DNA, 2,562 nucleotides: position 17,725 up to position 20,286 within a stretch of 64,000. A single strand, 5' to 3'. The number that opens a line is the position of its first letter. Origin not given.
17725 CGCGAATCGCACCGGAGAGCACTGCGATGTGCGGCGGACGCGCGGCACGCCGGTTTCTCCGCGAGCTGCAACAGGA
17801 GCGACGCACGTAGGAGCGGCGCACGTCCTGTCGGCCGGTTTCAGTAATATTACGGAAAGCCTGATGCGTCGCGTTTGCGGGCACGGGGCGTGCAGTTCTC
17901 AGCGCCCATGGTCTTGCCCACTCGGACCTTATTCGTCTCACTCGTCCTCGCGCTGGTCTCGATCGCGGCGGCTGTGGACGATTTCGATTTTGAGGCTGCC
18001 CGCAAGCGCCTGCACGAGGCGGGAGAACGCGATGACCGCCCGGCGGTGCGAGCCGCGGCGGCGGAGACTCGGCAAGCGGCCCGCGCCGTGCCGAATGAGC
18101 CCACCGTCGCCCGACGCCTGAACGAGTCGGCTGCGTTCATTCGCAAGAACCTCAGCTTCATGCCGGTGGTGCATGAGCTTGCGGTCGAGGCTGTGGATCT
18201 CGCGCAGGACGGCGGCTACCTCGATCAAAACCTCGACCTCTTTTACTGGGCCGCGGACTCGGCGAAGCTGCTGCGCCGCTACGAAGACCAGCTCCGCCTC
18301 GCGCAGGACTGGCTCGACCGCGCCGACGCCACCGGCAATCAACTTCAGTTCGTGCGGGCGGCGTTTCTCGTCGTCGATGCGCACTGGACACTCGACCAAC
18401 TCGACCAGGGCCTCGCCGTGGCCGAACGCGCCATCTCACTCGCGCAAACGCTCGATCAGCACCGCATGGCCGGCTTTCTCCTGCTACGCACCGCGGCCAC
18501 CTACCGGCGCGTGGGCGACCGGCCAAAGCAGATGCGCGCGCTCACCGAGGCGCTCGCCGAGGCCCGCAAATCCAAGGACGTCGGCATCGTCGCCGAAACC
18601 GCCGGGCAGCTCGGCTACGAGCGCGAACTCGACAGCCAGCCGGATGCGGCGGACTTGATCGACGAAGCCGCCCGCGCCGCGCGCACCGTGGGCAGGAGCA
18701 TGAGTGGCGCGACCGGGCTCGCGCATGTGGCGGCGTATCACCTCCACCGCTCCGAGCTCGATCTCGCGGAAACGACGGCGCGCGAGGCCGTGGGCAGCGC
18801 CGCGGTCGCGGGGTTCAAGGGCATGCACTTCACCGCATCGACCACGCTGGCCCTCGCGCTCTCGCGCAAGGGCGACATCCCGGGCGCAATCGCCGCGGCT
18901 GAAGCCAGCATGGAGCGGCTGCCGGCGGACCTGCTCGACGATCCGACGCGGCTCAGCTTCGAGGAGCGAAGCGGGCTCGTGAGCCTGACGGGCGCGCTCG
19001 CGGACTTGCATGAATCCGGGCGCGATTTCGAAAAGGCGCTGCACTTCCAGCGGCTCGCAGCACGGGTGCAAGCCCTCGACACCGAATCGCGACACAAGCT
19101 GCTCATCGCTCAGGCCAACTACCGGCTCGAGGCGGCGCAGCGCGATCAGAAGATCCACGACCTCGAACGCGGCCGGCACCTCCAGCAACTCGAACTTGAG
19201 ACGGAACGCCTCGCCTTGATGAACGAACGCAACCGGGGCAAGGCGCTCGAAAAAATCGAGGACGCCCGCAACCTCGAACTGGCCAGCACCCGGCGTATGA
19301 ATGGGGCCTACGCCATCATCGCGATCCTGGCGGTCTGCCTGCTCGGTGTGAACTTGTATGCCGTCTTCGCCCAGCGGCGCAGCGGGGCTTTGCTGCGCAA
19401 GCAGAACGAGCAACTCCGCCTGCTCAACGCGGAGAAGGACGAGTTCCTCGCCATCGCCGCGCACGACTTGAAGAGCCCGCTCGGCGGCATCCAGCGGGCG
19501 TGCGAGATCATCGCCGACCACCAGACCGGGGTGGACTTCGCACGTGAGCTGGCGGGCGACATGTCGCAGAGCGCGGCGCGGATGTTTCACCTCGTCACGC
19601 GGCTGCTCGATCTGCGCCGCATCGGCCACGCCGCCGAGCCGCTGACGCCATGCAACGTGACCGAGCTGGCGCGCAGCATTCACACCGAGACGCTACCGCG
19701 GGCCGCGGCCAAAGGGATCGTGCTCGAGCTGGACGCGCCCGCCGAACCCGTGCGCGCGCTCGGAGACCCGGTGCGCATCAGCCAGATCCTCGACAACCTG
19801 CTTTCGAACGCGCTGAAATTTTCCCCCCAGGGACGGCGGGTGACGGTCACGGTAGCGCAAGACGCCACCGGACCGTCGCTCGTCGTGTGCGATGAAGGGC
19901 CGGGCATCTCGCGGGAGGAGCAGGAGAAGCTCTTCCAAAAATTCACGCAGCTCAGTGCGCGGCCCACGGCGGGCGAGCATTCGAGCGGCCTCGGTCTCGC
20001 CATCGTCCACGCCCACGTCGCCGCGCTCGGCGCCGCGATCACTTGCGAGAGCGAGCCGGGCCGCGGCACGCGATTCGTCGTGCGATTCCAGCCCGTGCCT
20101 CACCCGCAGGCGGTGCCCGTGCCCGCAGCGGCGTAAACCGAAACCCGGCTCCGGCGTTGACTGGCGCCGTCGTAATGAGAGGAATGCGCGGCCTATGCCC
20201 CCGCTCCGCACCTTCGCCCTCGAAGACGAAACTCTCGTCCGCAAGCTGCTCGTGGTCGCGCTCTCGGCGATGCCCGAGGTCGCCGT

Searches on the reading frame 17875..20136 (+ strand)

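Call 63: search_protein_families(library=pfam, proteins=[window:17875-20136:+], max_evalue=0.0001)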
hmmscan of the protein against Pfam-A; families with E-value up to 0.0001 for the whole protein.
window:17875-20136:+ (753 aa): 2 families
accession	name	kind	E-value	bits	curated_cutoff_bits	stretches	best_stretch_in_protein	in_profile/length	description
PF02518.31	HATPase_c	-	2.4e-25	89.6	26.4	1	630-739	1-108/111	Histidine kinase-, DNA gyrase B-, and HSP90-like ATPase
PF00512.31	HisKA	-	6.1e-10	39.4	26.9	1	521-585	2-65/66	His Kinase A (phospho-acceptor) domain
